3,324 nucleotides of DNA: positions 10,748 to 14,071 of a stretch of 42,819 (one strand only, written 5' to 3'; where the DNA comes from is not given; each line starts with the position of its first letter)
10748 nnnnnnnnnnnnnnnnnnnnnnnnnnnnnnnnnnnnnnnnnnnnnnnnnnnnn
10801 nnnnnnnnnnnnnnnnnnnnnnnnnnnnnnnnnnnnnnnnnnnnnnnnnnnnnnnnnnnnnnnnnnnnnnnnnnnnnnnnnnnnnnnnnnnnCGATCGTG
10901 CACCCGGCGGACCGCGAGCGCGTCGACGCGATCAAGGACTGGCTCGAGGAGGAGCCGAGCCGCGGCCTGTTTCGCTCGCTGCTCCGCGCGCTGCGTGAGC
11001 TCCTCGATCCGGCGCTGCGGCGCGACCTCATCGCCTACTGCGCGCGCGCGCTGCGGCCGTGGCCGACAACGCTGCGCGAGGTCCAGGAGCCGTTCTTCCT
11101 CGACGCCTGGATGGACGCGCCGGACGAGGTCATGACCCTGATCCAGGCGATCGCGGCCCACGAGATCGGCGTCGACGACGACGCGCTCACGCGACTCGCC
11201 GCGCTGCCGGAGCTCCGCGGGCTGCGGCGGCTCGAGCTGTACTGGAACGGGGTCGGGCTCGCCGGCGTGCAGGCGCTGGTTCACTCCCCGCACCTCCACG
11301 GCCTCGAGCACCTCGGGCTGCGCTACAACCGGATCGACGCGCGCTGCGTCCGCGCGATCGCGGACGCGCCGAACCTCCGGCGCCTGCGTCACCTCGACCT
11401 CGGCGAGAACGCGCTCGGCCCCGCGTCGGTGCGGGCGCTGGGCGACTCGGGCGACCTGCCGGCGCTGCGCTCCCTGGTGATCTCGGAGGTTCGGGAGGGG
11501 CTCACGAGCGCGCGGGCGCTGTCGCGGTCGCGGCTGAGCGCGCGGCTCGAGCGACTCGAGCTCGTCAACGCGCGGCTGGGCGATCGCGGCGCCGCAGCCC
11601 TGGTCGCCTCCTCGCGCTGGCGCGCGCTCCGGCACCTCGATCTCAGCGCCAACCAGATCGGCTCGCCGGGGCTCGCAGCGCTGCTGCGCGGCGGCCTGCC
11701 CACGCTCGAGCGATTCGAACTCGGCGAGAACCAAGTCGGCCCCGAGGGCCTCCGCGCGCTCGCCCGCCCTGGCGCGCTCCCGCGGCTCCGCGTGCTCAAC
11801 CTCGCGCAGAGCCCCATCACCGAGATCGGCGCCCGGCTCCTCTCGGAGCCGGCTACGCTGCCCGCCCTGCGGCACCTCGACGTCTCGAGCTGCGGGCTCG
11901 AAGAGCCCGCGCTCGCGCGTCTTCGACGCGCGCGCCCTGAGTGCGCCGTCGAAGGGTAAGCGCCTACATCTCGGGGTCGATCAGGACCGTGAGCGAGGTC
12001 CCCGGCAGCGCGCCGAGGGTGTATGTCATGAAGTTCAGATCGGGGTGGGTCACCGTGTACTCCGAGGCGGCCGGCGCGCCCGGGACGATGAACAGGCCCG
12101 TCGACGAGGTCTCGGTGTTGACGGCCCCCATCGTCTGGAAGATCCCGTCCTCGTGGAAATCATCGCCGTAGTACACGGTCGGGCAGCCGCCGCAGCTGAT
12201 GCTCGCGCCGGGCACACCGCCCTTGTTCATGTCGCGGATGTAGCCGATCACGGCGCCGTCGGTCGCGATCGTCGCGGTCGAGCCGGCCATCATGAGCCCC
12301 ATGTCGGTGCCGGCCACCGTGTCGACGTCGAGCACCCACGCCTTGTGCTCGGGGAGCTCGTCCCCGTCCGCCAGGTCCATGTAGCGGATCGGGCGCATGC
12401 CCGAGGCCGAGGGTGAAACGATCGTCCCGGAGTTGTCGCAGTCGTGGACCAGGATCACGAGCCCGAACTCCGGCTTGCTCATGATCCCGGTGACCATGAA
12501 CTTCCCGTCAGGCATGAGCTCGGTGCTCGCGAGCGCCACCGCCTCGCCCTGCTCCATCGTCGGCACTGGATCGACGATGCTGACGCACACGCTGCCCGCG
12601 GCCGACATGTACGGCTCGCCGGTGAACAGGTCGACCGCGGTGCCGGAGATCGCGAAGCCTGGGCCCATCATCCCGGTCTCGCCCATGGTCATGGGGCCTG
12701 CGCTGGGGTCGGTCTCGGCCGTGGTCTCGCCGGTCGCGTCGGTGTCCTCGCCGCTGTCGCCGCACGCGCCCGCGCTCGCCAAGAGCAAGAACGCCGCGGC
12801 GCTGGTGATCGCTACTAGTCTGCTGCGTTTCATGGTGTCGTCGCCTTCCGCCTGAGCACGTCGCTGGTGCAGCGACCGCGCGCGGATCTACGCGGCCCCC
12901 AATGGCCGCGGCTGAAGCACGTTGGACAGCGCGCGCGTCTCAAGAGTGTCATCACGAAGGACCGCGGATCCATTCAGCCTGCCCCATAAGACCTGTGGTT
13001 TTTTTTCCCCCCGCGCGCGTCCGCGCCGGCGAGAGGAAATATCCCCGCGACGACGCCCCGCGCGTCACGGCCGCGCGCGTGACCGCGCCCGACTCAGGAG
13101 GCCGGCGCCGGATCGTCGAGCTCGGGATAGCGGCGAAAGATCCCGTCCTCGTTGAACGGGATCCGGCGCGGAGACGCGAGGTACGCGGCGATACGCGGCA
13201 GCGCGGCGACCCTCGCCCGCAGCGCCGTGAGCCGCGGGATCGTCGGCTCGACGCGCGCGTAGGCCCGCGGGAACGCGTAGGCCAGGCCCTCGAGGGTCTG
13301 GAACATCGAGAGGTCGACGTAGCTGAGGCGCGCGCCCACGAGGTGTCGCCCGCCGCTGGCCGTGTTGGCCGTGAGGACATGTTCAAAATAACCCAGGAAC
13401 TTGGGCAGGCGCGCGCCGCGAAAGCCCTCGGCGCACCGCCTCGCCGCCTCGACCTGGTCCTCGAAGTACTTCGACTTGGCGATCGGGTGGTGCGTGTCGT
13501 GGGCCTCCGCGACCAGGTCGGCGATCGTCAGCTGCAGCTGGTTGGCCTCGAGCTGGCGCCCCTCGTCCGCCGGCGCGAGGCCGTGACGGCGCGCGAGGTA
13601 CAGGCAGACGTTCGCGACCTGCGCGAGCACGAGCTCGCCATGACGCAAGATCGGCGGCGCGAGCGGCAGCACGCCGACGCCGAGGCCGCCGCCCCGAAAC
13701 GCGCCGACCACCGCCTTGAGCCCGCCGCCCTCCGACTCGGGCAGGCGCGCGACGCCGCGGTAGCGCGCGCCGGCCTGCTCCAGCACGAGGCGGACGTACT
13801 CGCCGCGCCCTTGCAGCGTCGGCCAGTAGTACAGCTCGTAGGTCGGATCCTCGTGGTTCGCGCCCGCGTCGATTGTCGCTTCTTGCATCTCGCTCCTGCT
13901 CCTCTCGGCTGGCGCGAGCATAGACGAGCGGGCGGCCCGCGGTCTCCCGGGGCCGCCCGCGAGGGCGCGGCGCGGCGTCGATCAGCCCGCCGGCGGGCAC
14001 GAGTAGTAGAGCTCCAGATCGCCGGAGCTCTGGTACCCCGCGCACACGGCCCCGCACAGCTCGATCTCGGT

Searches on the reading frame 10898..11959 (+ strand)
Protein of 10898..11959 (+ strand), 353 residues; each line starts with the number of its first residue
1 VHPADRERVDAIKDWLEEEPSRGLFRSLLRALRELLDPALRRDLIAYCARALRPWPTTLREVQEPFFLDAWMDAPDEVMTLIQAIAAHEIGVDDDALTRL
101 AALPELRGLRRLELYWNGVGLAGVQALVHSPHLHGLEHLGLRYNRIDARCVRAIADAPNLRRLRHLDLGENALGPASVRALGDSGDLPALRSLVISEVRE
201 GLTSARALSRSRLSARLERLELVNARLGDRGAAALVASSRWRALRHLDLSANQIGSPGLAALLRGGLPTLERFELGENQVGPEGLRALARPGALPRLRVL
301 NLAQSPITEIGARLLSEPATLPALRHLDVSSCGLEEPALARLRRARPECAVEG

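Call 5: search_protein_families(library=pfam, proteins=[window:10898-11959:+], max_evalue=0.01)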
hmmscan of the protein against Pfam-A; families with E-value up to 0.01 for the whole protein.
window:10898-11959:+ (353 aa): 7 families
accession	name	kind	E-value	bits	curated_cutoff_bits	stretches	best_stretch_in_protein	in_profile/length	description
PF13516.12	LRR_6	-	3.5e-23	80.2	23.4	1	244-262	5-23/24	Leucine Rich repeat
PF12799.13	LRR_4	-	2.7e-14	53.3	27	1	295-332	1-33/44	Leucine Rich repeats (2 copies)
PF13855.12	LRR_8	-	2.3e-10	40.5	27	0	135-195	2-56/61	Leucine rich repeat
PF00560.39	LRR_1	-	6.7e-09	34.6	20.6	0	244-256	2-14/23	Leucine Rich Repeat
PF24758.1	LRR_At5g56370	-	2.6e-06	27.7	27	0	213-286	34-104/227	FBD-associated F-box protein At5g56370, LRR repeats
PF23598.1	LRR_14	-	3.5e-06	26.5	40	1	159-330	112-271/353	Leucine-rich repeat region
PF25013.1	LRR_Zer-1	-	0.0087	16.6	27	0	105-171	6-64/137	Zer-1-like, Leucine-rich repeats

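Call 6: search_protein_families(library=ncbifam, proteins=[window:10898-11959:+], max_evalue=0.01)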
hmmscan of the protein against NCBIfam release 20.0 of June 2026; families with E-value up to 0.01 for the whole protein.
window:10898-11959:+ (353 aa): 1 family
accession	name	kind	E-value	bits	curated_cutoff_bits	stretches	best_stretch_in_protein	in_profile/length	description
NF038076.1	fam_STM4015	hypoth_equivalog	2.5e-23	82.6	275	3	181-252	172-243/290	STM4015 family protein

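Call 9: search_protein_families(library=padloc, proteins=[window:10898-11959:+], max_evalue=0.01)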
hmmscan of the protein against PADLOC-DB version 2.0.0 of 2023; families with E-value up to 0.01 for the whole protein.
window:10898-11959:+ (353 aa): 0 families

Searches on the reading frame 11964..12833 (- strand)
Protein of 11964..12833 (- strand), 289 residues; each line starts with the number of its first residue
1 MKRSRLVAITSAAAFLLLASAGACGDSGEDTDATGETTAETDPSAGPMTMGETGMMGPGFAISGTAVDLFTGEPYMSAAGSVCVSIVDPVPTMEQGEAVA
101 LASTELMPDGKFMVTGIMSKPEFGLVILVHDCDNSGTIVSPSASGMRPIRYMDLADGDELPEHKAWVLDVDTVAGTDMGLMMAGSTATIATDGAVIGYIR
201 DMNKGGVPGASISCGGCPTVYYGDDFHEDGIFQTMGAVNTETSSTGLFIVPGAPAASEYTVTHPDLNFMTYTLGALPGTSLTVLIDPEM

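Call 36: search_protein_families(library=pfam, proteins=[window:11964-12833:-], max_evalue=0.001)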
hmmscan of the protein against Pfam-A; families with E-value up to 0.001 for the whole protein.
window:11964-12833:- (289 aa): 0 families

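Call 70: search_protein_families(library=padloc, proteins=[window:11964-12833:-], max_evalue=0.01)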
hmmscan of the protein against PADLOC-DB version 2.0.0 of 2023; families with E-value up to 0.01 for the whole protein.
window:11964-12833:- (289 aa): 0 families

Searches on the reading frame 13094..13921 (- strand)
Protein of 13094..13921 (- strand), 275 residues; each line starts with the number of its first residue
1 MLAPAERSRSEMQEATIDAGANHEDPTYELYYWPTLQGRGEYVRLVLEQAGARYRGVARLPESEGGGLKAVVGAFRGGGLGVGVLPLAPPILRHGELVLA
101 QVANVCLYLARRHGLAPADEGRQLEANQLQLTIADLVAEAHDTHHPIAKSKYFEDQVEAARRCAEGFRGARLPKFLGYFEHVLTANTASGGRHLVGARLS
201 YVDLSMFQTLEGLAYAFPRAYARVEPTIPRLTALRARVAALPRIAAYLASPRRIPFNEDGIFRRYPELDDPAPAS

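Call 36: search_protein_families(library=pfam, proteins=[window:13094-13921:-], max_evalue=0.001)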
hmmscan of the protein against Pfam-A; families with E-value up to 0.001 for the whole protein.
window:13094-13921:- (275 aa): 3 families
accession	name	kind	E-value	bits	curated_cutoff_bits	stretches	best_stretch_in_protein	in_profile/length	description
PF14497.11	GST_C_3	-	9.5e-29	100.1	21.6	1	141-250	1-103/104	Glutathione S-transferase, C-terminal domain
PF22119.1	GST_C_8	-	0.00021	22.1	30.9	1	166-249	32-116/138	Glutathione S-transferase, C-terminal domain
PF00043.30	GST_C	-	0.00072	20.2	20.7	0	172-242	31-93/93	Glutathione S-transferase, C-terminal domain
